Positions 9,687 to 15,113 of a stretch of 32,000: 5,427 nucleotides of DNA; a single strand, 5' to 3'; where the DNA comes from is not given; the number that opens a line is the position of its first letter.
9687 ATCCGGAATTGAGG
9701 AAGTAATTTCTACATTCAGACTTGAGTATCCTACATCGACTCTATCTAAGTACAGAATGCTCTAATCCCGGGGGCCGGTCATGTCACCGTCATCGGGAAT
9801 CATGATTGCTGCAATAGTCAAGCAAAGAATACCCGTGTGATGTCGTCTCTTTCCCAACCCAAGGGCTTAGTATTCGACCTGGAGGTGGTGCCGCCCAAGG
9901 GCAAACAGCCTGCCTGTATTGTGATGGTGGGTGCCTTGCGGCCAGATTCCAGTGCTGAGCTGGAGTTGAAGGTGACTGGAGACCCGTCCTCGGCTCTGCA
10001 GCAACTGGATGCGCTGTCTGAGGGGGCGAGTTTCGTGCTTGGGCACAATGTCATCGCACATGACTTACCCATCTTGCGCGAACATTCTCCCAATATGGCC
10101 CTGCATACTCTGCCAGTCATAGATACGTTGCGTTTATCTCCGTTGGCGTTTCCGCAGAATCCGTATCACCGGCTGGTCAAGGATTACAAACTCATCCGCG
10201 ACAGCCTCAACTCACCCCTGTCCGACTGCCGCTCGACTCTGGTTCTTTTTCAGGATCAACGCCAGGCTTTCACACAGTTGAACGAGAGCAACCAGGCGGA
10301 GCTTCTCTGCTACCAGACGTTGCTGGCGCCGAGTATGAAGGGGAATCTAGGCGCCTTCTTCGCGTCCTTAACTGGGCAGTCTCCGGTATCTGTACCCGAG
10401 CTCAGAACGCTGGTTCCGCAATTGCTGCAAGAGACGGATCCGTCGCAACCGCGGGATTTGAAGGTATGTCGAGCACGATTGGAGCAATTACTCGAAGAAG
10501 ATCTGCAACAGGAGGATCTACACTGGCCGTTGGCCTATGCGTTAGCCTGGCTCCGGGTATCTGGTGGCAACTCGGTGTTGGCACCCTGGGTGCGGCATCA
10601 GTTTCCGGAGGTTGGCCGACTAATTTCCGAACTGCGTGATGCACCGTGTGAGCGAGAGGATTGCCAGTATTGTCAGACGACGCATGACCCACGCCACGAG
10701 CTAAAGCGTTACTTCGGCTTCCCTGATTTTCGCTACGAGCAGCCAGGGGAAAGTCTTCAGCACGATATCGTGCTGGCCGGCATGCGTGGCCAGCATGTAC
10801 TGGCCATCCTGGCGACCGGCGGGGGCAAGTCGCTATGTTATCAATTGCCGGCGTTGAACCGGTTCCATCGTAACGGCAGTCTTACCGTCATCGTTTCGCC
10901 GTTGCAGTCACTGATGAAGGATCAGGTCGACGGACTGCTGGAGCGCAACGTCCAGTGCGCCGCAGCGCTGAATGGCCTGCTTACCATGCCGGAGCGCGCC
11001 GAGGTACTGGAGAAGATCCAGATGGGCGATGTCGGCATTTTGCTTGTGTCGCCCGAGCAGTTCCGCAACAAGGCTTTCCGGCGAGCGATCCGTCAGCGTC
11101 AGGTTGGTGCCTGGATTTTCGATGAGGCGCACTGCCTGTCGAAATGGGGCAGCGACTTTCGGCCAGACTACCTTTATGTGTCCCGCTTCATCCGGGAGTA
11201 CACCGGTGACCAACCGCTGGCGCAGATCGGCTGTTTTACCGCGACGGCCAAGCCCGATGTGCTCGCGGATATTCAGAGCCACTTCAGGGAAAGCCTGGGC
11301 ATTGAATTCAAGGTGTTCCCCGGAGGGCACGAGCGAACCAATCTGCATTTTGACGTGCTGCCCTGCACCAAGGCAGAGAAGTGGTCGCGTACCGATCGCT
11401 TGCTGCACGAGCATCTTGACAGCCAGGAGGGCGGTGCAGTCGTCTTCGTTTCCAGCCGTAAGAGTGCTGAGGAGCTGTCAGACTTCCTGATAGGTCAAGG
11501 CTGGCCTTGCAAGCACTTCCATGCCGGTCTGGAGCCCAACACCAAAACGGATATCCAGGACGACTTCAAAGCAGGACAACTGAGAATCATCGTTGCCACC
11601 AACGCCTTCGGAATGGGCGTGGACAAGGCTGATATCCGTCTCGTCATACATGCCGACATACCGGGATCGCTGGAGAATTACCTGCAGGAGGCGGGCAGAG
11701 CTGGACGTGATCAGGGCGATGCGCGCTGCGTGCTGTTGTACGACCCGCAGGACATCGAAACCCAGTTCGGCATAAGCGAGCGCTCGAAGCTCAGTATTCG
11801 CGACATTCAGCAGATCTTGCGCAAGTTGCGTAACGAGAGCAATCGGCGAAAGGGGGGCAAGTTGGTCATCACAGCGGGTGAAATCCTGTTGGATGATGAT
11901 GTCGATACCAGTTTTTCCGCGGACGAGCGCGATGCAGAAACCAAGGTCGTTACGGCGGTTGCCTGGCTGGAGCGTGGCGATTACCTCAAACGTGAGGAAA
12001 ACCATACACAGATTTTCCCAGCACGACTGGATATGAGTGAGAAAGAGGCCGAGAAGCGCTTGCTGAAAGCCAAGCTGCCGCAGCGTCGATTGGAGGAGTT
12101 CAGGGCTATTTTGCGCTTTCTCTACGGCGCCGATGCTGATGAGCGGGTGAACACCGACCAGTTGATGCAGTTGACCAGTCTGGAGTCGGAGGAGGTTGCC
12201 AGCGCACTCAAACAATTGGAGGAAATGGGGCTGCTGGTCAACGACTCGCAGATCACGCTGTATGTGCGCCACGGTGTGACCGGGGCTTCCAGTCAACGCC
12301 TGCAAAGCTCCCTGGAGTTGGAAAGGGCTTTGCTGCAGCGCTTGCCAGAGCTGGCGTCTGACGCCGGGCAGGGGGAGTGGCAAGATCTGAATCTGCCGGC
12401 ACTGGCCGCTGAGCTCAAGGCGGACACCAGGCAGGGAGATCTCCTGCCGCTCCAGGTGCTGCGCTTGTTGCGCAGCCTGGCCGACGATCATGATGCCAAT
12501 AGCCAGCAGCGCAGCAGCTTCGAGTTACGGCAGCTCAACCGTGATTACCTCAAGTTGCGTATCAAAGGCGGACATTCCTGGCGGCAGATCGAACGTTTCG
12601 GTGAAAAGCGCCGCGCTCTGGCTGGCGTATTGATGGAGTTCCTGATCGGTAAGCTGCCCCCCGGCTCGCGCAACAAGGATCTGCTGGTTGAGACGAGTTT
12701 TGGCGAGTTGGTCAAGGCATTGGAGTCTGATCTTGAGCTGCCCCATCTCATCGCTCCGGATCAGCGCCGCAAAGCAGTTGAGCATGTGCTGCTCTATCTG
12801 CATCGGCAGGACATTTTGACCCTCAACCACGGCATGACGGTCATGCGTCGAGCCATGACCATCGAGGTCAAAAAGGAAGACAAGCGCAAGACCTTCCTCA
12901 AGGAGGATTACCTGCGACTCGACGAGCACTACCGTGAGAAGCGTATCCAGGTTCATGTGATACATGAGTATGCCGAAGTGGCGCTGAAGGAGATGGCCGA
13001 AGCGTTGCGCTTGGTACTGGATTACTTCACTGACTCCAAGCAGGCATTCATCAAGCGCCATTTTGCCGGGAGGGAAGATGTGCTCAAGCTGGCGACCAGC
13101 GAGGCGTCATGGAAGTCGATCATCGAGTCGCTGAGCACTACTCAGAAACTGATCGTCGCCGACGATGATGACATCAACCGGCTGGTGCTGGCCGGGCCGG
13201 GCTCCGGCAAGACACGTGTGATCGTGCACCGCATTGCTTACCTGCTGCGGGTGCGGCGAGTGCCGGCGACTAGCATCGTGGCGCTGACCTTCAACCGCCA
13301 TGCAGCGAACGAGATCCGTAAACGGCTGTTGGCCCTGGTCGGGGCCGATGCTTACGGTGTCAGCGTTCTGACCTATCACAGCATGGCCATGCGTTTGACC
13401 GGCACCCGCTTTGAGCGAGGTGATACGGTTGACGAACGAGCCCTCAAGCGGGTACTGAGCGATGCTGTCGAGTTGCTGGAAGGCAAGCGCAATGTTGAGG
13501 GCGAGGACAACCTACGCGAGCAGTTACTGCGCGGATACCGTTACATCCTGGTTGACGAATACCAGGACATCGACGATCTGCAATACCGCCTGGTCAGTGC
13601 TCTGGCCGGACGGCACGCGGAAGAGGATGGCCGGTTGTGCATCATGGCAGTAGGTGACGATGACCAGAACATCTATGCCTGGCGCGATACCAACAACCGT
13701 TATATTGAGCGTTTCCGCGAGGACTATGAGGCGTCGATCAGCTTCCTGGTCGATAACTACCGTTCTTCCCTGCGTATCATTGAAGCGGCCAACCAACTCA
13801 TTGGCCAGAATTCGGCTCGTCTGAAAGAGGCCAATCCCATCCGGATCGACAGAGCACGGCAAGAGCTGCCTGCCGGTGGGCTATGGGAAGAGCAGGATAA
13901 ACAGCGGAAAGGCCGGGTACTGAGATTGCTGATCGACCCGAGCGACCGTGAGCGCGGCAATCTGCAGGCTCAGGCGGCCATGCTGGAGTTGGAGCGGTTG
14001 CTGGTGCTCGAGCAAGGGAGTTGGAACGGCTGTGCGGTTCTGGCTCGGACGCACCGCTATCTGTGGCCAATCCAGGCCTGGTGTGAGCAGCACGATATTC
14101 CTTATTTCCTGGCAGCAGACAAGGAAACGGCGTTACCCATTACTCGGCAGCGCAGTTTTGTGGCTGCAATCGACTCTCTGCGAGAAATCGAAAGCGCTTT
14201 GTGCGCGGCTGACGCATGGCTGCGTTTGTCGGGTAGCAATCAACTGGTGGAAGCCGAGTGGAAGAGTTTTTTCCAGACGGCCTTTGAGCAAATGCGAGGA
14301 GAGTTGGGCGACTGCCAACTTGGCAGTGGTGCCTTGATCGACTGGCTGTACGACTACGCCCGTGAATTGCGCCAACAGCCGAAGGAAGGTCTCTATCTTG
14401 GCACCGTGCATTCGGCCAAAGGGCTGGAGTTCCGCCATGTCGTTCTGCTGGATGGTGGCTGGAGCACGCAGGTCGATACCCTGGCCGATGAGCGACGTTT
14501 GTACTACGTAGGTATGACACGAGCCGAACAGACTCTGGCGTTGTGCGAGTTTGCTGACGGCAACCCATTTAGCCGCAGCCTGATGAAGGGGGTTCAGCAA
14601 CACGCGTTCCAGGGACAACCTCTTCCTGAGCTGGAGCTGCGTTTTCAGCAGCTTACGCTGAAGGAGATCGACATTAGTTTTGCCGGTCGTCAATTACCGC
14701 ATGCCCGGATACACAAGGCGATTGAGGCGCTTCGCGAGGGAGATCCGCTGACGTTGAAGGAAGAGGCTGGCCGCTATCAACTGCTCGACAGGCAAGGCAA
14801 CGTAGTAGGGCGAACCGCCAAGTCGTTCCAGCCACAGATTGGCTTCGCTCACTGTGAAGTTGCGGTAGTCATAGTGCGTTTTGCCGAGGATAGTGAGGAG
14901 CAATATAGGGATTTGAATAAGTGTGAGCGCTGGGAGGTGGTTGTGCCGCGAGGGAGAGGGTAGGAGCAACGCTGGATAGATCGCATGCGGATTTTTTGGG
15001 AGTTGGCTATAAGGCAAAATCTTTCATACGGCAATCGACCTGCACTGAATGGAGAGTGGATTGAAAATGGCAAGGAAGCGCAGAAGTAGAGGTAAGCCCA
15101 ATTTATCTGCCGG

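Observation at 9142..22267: ~13-kb mosaic island splitting the guaBA / perM-purMN neighbourhood, with no mobility genes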

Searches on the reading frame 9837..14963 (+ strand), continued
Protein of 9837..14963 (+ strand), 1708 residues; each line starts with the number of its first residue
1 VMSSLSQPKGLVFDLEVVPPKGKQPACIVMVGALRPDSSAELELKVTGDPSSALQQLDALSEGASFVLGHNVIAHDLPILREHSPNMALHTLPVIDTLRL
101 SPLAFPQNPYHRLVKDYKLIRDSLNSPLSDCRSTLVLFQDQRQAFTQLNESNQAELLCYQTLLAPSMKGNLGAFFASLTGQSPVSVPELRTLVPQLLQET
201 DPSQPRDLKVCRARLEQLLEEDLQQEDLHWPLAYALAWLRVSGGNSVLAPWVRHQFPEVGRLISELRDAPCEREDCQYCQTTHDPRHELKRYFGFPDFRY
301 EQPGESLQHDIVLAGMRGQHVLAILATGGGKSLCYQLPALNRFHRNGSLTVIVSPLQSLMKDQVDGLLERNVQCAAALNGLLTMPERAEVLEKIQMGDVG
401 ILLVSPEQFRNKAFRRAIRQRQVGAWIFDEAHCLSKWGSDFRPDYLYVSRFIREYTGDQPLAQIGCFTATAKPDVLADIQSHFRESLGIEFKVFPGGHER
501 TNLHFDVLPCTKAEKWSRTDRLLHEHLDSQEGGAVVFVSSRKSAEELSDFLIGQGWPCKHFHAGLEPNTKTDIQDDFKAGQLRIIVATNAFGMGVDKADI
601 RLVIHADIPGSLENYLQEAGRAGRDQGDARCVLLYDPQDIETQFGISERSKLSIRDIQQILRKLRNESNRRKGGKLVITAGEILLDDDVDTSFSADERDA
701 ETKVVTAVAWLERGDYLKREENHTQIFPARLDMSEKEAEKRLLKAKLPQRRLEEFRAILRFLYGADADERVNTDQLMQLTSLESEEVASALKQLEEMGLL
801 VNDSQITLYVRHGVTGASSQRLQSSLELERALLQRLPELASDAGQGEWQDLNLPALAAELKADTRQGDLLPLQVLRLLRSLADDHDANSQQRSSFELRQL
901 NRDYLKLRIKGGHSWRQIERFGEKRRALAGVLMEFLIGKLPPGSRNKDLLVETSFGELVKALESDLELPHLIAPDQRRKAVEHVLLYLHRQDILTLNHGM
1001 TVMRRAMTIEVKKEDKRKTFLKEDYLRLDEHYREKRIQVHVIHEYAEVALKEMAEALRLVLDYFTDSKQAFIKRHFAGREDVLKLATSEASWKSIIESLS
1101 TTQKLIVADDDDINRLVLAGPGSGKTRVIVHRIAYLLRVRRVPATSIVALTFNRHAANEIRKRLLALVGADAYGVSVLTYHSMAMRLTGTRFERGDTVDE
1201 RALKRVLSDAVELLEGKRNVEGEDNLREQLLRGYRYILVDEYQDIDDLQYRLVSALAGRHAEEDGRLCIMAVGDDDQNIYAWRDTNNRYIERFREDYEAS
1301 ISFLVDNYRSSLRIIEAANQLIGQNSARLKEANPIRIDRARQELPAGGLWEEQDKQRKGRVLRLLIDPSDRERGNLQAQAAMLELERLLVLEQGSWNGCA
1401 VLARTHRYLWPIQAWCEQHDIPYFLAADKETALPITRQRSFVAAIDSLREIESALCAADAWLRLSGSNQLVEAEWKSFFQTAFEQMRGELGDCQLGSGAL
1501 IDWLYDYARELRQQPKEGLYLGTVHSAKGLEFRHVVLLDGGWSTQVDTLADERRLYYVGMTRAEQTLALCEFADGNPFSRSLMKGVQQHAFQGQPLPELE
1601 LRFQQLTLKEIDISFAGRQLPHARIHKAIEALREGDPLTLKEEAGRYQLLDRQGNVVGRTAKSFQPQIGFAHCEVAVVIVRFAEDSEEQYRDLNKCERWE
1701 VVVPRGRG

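Call 49: search_solved_structures(query=window:9840-14960:+, max_evalue=0.001)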
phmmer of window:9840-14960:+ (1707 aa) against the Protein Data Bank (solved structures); distinct sequences matched with E-value up to 0.001: 185 (the best 60 are shown).
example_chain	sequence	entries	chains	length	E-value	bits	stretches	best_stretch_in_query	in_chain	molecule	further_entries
1oyw_A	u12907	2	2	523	4.4e-60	206.4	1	286-657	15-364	ATP-dependent DNA helicase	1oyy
4tmu_A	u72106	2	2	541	6.9e-59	202.5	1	285-657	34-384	RecQ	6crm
4q47_A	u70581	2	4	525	1.3e-55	191.6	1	285-639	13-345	DNA helicase RecQ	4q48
5lb3_B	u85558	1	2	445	1e-52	182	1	285-640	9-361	ATP-dependent DNA helicase Q5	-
5lb5_A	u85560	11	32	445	1e-52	182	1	285-640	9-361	ATP-dependent DNA helicase Q5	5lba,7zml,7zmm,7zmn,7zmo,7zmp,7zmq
7zms_A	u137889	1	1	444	1.1e-52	181.9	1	285-640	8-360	ATP-dependent DNA helicase Q5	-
8rl5_A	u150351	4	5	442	1.2e-52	181.8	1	285-640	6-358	ATP-dependent DNA helicase Q5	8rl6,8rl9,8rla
5lb8_A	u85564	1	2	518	1.7e-52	181.3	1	285-640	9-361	ATP-dependent DNA helicase Q5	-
8qq2_R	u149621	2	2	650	2.8e-52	180.6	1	285-640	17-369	ATP-dependent DNA helicase Q5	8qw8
8qw9_R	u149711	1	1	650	2.8e-52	180.6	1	285-640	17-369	ATP-dependent DNA helicase Q5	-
9ei2_U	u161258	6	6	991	7.6e-52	179.1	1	285-640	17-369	ATP-dependent DNA helicase Q5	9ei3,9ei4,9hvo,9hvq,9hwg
9ei1_U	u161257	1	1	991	8.9e-51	175.6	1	285-640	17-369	ATP-dependent DNA helicase Q5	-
9i22_A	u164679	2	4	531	1.8e-48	167.9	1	305-639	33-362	ATP-dependent DNA helicase Q1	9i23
9i16_D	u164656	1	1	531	1.8e-48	167.9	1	305-639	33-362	ATP-dependent DNA helicase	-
7a8r_A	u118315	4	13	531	1.8e-48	167.9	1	305-639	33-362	ATP-dependent DNA helicase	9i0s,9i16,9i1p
3lfu_A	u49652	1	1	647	1e-35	125.7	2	1094-1188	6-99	DNA helicase II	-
2is1_A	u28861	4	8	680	1e-35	125.6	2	1094-1188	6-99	DNA helicase II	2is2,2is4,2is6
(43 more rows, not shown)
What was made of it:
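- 9840..14963 (+): HEL, an intact 1707-aa protein. Residues 1-~280 form a DEDDh-type 3'-5' exonuclease fold. Residues 285-657 are a RecQ-family SF2 helicase core (GGGKS at 327, DEAH at 428). Around 760-810 there is a weak winged-helix signal. Residues 1094-1570 are a UvrD/PcrA-like SF1 helicase (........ at 1118). PDB sequence search (call 49).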

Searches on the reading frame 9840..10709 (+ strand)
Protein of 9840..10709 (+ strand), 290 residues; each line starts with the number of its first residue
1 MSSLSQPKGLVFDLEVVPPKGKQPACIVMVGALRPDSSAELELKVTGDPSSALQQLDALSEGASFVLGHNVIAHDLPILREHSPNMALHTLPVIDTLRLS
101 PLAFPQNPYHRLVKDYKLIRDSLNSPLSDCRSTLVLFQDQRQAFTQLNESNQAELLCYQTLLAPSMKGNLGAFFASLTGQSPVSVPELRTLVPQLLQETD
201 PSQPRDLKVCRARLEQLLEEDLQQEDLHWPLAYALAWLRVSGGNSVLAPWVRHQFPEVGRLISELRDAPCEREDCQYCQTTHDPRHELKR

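Call 43: search_protein_families(library=pfam, proteins=[window:9840-10700:+], max_evalue=1)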
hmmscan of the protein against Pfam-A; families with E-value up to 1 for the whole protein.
window:9840-10700:+ (287 aa): 0 families

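Call 58: predict_structure(alignment_id=A1)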
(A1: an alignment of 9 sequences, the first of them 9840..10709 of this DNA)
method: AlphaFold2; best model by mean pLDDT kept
length: 290 residues; sequences in the alignment: 9
mean_pLDDT: 84.7   pTM: 0.84
mean pLDDT of the five models: 84.7, 84.5, 84.3, 81.3, 75.0
residues with pLDDT >= 90: 140; 70-90: 110; 50-70: 25; < 50: 15
segments of 3 or more residues with pLDDT < 50: 110-122
pLDDT, mean of each block of 10 residues (from residue 1): 74 90 90 95 94 97 90 91 94 88 72 44 74 88 93 94 85 90 92 89 86 92 90 86 60 80 84 85 67
secondary structure, 60 per line:
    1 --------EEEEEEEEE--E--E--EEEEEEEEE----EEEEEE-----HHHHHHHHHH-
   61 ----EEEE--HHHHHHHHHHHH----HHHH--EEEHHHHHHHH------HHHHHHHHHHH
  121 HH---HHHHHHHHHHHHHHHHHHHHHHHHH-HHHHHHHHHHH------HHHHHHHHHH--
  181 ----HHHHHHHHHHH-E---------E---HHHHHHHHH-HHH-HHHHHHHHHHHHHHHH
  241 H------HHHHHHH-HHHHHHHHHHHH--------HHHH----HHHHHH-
elements in order: E9-17 E26-34 E39-44 H50-59 E65-68 H71-82 H87-90 E93-95 H96-103 H110-122 H126-150 H152-162 H169-178 H185-195 H211-219 H225-241 H248-254 H256-267 H276-279 H284-289

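Call 62: fold_search(model_id=the predicted structure, library=pdb)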
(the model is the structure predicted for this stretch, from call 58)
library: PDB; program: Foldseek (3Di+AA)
matches with E <= 10: 439; with E <= 0.001: 0
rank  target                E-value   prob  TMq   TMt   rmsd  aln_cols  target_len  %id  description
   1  9ii8_A                3.5e-03  1.00  0.46  0.17  17.3       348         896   14  Crystal structure of Staphylococcus aureus DinG protein in complex with ssDNA (released 2025-06-25)
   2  3k5o_A                7.4e-03  0.99  0.32  0.14  11.3       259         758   15  Crystal structure of E.coli Pol II (released 2010-02-02)
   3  3k5o_B                1.3e-02  0.99  0.29  0.13   8.3       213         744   14  Crystal structure of E.coli Pol II (released 2010-02-02)
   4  5v5f_A                1.5e-02  1.00  0.32  0.43   5.4       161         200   14  Crystal structure of RICE1 (PNT2) (released 2017-09-13)
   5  1wlj                  1.8e-02  1.00  0.30  0.48   6.3       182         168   14  human ISG20 (released 2004-12-21)
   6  8oev_S                2.0e-02  0.54  0.21  0.10  15.9       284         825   10  Structure of the mammalian Pol II-SPT6-Elongin complex, lacking ELOA latch (composite structure, structure 3) (released 2023-10-18)
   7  1skr_A                3.5e-02  0.84  0.27  0.13  19.1       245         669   16  T7 DNA Polymerase Complexed To DNA Primer/Template and ddATP (released 2004-07-06)
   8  3sun_A                4.0e-02  0.94  0.32  0.13  10.5       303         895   12  RB69 DNA Polymerase (Y567A) Ternary Complex with dTTP Opposite 2AP (AT rich sequence) (released 2011-11-09)
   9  1x9m_A                4.5e-02  0.82  0.27  0.13  19.2       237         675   16  T7 DNA polymerase in complex with an N-2-acetylaminofluorene-adducted DNA (released 2004-10-26)
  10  1tk5_A                4.5e-02  0.82  0.27  0.13  18.2       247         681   16  T7 DNA polymerase binary complex with 8 oxo guanosine in the templating strand (released 2004-08-31)
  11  6as7_A                4.5e-02  0.82  0.31  0.12  16.6       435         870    9  CRYSTAL STRUCTURE OF THE CATALYTIC CORE OF HUMAN DNA POLYMERASE ALPHA IN TERNARY COMPLEX WITH AN DNA-PRIMED DNA TEMPLA (released 2018-03-14)
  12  9enq_A                4.5e-02  0.72  0.29  0.15  14.8       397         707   13  HSV-1 DNA polymerase-processivity factor complex in exonuclease state active site with 1-bp DNA mismatch (released 2024-05-29)
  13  5iud_J                4.7e-02  0.90  0.35  0.14  15.6       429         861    8  Human DNA polymerase alpha in binary complex with a DNA:DNA template-primer (released 2016-04-13)
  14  4oke_A                4.9e-02  1.00  0.32  0.55   5.2       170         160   14  Structure of RNase AS, a polyadenylate-specific exoribonuclease affecting mycobacterial virulence in vivo (released 2014-05-21)
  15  4oke_B                5.2e-02  1.00  0.31  0.54   5.2       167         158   14  Structure of RNase AS, a polyadenylate-specific exoribonuclease affecting mycobacterial virulence in vivo (released 2014-05-21)
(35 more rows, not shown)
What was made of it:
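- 9840..14963 (+): AF2 model with pLDDT 84.7 and Foldseek hits to DEDD exonucleases (calls 58, 62).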

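Call 73: search_protein_families(library=padloc, proteins=[window:9840-10709:+], max_evalue=0.01)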
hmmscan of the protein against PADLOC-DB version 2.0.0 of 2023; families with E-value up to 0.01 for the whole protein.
window:9840-10709:+ (290 aa): 0 families
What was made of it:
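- Tried and rejected: PADLOC on the same pieces (call 73) gave nothing useful.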

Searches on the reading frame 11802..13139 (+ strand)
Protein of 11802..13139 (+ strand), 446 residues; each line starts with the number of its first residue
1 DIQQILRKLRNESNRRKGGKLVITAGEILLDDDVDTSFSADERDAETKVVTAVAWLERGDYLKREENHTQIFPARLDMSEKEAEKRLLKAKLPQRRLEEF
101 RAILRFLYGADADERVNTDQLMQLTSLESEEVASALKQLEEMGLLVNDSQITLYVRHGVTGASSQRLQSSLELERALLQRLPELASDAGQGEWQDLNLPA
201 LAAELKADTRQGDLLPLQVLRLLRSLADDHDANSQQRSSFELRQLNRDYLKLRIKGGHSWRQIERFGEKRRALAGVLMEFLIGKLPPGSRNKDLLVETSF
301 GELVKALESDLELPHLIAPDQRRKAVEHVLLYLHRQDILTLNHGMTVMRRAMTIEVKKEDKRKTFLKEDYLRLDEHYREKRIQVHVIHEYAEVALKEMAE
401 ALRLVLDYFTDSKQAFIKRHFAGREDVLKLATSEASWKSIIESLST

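Call 43: search_protein_families(library=pfam, proteins=[window:11802-13139:+], max_evalue=1)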
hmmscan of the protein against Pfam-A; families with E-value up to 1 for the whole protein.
window:11802-13139:+ (446 aa): 5 families
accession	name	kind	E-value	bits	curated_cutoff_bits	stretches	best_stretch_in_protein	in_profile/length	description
PF04492.19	Phage_rep_O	-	0.00044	21.2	28.7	1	85-150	18-84/95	Bacteriophage replication protein O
PF24409.1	wHTH-PRTase_assc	-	0.00068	20.1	27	1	116-156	11-52/83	wHTH-PRTase associated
PF10007.15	DUF2250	-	0.0041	17.7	24.4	1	117-150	24-57/93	Uncharacterized protein conserved in archaea (DUF2250)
PF13463.12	HTH_27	-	0.007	17.1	22.2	1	102-148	7-51/68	Winged helix DNA-binding domain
PF14394.12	DUF4423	-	0.021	15.1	30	1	113-150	34-71/165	Domain of unknown function (DUF4423)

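Call 73: search_protein_families(library=padloc, proteins=[window:11817-13109:+], max_evalue=0.01)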
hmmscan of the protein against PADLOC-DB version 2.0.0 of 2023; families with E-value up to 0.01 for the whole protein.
window:11817-13109:+ (431 aa): 1 family
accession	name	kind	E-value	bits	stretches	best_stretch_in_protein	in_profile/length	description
PDLC02976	WH_III-A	-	0.0021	16.7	0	94-148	2-56/104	-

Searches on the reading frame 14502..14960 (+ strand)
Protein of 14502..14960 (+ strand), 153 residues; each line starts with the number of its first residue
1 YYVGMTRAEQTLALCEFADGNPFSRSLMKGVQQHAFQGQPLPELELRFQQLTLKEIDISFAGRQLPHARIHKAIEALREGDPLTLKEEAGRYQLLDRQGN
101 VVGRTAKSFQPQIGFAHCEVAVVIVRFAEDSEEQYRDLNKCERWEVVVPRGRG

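Call 43: search_protein_families(library=pfam, proteins=[window:14502-14960:+], max_evalue=1)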
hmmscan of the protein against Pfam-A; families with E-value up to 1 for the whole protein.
window:14502-14960:+ (153 aa): 1 family
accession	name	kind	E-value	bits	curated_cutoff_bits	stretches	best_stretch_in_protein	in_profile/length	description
PF10006.14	DUF2249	-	0.022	15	29.5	1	56-85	2-31/70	Uncharacterized conserved protein (DUF2249)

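Call 73: search_protein_families(library=padloc, proteins=[window:14547-14960:+], max_evalue=0.01)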
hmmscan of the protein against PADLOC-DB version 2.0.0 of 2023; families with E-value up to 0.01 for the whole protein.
window:14547-14960:+ (138 aa): 0 families
